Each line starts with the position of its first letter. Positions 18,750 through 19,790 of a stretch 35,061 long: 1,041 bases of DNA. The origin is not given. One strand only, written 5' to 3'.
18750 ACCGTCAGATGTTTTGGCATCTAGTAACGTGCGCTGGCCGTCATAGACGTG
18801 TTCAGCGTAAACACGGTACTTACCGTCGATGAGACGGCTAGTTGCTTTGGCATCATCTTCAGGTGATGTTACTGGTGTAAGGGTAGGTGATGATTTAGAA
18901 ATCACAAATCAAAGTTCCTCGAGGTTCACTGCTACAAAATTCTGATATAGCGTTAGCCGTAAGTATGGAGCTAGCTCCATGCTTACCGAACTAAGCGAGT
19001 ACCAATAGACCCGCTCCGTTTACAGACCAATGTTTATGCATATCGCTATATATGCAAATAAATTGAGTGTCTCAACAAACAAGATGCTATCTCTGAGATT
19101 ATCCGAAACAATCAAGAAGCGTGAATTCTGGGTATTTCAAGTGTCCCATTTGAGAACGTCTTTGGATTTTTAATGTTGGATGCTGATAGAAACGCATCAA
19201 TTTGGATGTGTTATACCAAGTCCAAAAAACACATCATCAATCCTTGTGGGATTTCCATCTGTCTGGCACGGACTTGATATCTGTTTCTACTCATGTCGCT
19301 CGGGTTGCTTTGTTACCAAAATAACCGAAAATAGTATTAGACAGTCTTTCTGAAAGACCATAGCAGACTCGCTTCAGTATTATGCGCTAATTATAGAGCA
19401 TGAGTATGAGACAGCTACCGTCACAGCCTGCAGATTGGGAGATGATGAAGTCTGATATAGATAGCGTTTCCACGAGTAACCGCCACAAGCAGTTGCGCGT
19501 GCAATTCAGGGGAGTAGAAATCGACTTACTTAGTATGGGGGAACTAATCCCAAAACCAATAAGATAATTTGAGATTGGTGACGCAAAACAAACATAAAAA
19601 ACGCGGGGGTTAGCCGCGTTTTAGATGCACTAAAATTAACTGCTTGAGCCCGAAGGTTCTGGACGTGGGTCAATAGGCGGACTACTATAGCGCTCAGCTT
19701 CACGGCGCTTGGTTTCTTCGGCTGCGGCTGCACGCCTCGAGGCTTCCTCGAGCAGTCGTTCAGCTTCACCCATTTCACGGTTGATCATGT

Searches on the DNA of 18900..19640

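Call 77: search_rna_families(source=window, start=18900, end=19640, threshold=evalue, max_evalue=5)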
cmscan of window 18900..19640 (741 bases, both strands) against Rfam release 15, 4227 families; matches with E-value up to 5: 6.
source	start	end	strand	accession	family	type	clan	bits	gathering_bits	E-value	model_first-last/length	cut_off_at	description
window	19171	19277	-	RF00600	SNORA79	Gene; snRNA; snoRNA; HACA-box;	-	17.6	55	3.1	1-143/143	no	Small nucleolar RNA SNORA79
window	19592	19623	-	RF02847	Ref64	Gene; sRNA;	-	16.5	44.3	4.3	1-69/69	no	Enterococcus sRNA 64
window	19201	19226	+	RF02097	mir-1662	Gene; miRNA;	-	16.4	85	3.3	21-46/66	no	mir-1662 microRNA precursor family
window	19069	19118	+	RF01933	bxd_5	Gene; lncRNA;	-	15.4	50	0.44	1-57/57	no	Bithoraxoid conserved region 5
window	19594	19640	-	RF01394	isrK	Gene; sRNA;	-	13.5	50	3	37-77/77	5'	isrK Hfq binding RNA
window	19438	19457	+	RF01152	sR1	Gene; snRNA; snoRNA; CD-box;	-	11.3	45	3.1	1-57/57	no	Small nucleolar RNA sR1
